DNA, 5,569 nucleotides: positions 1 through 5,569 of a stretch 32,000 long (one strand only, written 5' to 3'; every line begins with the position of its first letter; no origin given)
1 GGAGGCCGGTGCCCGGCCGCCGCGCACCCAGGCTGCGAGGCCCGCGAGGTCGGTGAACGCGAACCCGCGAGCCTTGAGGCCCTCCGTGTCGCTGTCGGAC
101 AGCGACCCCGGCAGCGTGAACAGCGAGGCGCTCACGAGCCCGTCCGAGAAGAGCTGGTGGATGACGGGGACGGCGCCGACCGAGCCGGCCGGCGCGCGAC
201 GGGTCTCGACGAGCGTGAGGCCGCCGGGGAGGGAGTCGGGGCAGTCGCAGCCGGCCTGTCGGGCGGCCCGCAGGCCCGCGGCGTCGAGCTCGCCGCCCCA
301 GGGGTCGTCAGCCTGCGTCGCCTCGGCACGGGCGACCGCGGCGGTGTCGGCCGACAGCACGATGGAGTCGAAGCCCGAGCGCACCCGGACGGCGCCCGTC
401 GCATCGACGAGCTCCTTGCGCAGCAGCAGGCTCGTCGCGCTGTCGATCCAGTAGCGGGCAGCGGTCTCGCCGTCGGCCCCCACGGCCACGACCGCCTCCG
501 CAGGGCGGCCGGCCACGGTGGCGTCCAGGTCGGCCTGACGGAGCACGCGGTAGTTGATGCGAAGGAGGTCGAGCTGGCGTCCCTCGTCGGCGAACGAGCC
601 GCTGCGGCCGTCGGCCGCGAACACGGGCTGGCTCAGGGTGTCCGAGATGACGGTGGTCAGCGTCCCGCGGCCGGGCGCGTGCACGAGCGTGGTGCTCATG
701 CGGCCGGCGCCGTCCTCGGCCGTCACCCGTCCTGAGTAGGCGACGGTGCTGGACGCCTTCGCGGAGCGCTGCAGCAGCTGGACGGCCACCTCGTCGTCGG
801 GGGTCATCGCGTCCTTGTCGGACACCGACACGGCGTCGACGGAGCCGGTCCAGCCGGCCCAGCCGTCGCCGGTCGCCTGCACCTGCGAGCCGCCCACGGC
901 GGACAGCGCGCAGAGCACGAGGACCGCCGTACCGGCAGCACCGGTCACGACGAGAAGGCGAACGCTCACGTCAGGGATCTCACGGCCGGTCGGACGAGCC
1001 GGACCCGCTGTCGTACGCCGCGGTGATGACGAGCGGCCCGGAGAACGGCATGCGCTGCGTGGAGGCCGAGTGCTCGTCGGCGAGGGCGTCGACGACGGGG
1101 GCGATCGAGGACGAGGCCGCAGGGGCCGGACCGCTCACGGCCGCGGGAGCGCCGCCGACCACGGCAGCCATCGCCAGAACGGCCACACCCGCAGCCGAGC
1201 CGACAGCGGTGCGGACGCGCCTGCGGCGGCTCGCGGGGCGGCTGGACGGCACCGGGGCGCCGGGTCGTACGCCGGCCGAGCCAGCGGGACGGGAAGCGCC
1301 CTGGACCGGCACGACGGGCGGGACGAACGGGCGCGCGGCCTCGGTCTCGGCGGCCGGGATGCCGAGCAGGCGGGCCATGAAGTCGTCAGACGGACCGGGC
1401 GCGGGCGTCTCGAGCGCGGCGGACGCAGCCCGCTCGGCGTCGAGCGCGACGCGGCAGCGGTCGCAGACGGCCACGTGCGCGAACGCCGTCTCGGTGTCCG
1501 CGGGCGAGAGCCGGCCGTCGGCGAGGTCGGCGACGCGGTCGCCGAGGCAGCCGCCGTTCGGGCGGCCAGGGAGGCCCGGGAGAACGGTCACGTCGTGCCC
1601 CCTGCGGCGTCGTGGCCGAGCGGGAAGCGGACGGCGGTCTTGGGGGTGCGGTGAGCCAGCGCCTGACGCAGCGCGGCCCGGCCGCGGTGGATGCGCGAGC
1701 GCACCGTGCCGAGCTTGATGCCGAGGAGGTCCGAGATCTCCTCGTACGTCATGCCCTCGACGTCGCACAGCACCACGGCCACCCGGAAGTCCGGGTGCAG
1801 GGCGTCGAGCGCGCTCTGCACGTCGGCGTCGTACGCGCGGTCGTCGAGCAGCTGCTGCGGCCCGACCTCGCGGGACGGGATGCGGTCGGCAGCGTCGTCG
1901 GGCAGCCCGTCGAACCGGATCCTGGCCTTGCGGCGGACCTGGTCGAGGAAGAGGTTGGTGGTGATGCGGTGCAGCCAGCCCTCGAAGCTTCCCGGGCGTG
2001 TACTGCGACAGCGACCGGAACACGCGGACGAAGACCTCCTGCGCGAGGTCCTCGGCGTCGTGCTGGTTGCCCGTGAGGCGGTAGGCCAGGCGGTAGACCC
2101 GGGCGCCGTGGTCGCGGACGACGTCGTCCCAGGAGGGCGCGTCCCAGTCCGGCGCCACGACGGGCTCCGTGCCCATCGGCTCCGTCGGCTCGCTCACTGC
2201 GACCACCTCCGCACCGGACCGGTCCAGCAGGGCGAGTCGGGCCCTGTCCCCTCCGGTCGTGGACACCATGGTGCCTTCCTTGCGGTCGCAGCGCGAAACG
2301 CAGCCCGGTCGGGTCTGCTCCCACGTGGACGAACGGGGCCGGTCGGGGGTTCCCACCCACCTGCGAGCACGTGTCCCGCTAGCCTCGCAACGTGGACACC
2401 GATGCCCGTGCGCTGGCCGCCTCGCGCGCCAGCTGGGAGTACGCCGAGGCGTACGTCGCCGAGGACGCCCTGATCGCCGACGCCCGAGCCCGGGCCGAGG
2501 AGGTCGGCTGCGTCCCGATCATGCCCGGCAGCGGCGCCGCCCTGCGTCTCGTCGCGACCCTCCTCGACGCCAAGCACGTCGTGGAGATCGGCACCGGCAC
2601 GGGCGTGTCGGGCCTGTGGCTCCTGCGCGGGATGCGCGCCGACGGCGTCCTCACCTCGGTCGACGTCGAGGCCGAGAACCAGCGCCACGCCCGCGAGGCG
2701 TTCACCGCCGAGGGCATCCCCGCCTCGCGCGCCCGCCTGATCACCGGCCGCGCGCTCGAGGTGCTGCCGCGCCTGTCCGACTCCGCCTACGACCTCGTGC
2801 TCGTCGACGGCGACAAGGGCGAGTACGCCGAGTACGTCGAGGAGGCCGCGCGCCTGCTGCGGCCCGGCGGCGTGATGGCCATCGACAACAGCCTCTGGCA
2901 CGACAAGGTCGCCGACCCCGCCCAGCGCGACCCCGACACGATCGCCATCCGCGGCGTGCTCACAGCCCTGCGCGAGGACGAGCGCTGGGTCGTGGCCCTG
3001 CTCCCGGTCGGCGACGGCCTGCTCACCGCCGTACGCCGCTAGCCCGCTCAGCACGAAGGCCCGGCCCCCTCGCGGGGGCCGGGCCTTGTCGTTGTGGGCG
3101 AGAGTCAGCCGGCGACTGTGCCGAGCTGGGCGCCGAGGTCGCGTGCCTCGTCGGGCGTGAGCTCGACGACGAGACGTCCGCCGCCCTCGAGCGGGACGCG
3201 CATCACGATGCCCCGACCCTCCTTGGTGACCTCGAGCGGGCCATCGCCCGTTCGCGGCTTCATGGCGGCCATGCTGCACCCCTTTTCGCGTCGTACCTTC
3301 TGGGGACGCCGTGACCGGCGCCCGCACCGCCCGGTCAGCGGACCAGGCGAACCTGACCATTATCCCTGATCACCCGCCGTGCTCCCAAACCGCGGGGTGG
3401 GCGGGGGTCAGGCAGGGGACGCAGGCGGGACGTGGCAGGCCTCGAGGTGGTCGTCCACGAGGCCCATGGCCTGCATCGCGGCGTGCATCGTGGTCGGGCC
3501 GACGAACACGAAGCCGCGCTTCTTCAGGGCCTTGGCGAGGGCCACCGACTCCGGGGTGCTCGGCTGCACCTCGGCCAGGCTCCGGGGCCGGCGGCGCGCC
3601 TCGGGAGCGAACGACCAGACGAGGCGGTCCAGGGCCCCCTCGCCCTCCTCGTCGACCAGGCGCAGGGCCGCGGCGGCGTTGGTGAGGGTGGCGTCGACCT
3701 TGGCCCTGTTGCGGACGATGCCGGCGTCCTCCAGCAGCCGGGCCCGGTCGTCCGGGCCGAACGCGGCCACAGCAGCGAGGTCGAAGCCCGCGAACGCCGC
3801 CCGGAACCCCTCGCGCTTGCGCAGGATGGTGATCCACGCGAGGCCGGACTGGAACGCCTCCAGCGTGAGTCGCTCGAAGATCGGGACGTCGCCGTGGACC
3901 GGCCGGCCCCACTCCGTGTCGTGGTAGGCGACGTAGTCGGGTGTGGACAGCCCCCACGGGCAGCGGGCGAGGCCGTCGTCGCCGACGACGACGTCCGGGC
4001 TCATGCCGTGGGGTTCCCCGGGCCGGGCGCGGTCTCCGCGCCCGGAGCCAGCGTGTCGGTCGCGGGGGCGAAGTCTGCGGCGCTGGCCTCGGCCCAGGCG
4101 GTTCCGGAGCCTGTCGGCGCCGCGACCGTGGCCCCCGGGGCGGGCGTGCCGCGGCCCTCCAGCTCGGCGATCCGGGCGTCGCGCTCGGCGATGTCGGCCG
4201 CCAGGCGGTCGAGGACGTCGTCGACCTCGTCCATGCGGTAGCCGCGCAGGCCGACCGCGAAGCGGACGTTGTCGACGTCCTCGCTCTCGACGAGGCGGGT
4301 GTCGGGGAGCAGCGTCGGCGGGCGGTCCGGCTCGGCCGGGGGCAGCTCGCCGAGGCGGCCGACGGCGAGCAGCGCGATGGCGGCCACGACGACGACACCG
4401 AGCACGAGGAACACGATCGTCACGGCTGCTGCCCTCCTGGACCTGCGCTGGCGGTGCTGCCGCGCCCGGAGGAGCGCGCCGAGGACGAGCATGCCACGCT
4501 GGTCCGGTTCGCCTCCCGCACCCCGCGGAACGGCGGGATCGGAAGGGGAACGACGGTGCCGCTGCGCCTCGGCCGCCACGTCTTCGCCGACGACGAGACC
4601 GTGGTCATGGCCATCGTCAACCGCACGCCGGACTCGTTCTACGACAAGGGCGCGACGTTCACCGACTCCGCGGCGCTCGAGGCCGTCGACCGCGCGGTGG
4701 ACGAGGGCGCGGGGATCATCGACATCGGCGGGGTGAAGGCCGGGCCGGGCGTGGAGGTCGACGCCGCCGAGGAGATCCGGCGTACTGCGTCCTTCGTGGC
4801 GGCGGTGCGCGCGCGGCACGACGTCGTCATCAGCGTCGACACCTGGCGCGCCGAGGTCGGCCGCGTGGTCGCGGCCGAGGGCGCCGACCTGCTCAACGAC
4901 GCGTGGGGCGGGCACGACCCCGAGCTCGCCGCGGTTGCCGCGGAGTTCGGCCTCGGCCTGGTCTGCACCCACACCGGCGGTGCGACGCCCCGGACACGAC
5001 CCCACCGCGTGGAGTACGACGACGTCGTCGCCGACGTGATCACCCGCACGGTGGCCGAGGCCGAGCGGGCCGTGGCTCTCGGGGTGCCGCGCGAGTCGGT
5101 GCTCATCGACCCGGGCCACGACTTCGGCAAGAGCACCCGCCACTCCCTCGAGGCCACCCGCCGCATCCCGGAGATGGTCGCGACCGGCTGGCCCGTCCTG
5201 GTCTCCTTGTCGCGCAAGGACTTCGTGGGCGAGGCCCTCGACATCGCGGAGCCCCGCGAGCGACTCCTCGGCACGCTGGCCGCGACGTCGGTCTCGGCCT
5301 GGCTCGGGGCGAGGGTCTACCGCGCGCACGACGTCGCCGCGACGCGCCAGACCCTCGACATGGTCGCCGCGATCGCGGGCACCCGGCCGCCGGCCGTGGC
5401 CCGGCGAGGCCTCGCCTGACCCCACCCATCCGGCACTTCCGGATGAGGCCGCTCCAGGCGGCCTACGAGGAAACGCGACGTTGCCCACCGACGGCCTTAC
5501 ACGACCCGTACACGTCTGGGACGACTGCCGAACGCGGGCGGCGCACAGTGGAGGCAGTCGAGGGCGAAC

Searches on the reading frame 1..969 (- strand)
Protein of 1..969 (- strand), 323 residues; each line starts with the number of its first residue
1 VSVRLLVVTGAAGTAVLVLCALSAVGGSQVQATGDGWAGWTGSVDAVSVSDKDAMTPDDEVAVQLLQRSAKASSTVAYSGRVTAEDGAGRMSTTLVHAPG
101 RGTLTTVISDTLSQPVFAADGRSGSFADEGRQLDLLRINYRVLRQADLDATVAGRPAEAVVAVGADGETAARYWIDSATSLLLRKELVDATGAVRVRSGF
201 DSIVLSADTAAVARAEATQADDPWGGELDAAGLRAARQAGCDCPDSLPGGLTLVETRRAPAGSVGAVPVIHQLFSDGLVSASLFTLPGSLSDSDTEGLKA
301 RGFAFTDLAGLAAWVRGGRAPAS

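Call 36: search_protein_families(library=pfam, proteins=[window:1-969:-], max_evalue=0.001)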
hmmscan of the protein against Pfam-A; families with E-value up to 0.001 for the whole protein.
window:1-969:- (323 aa): 2 families
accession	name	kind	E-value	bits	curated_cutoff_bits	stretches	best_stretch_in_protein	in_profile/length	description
PF03888.20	MucB_RseB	-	6.5e-07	29.5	22.3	1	131-207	92-167/178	MucB/RseB N-terminal domain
PF17188.9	MucB_RseB_C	-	0.00088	19.8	30.1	0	245-298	10-60/97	MucB/RseB C-terminal domain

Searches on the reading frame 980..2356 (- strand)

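Call 37: search_protein_families(library=pfam, proteins=[window:980-2356:-], max_evalue=0.001)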
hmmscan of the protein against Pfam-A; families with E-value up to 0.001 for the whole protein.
window:980-2356:- (458 aa): 1 family
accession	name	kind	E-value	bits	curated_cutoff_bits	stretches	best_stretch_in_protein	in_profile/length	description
PF04542.20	Sigma70_r2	-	1.3e-12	47.7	24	1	80-123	2-45/71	Sigma-70 region 2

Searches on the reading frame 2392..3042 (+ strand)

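Call 36: search_protein_families(library=pfam, proteins=[window:2392-3042:+], max_evalue=0.001)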
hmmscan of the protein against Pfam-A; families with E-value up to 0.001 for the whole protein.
window:2392-3042:+ (216 aa): 7 families
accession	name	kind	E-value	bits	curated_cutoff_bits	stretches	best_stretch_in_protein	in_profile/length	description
PF01596.23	Methyltransf_3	-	1.5e-32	113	22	1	43-214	28-202/204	O-methyltransferase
PF13578.12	Methyltransf_24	-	9.2e-17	62.3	26.3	1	64-166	1-104/105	Methyltransferase domain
PF13649.12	Methyltransf_25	-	2.3e-09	38.3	27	1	63-160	1-97/97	Methyltransferase domain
PF13847.12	Methyltransf_31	-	3.9e-07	30.3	27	1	59-173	3-118/145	Methyltransferase domain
PF08241.18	Methyltransf_11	-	4.5e-06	27.6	21.2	1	65-164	2-95/95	Methyltransferase domain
PF05175.20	MTS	-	0.0003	20.9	23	0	53-163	23-137/170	Methyltransferase small domain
PF08242.18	Methyltransf_12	-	0.00036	21.6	30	0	64-161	1-97/98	Methyltransferase domain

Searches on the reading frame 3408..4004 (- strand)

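Call 36: search_protein_families(library=pfam, proteins=[window:3408-4004:-], max_evalue=0.001)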
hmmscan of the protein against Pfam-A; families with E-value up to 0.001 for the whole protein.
window:3408-4004:- (198 aa): 1 family
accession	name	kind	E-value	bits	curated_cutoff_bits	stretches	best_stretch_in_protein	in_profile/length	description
PF03352.18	Adenine_glyco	-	1.2e-64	217.9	25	1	17-191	1-175/177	Methyladenine glycosylase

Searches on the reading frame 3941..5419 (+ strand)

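Call 36: search_protein_families(library=pfam, proteins=[window:3941-5419:+], max_evalue=0.001)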
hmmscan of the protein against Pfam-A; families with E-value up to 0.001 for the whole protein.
window:3941-5419:+ (492 aa): 1 family
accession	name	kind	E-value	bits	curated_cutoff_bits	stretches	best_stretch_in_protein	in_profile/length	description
PF00809.28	Pterin_bind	-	9.6e-63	212.5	25.5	1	223-463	1-244/244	Pterin binding enzyme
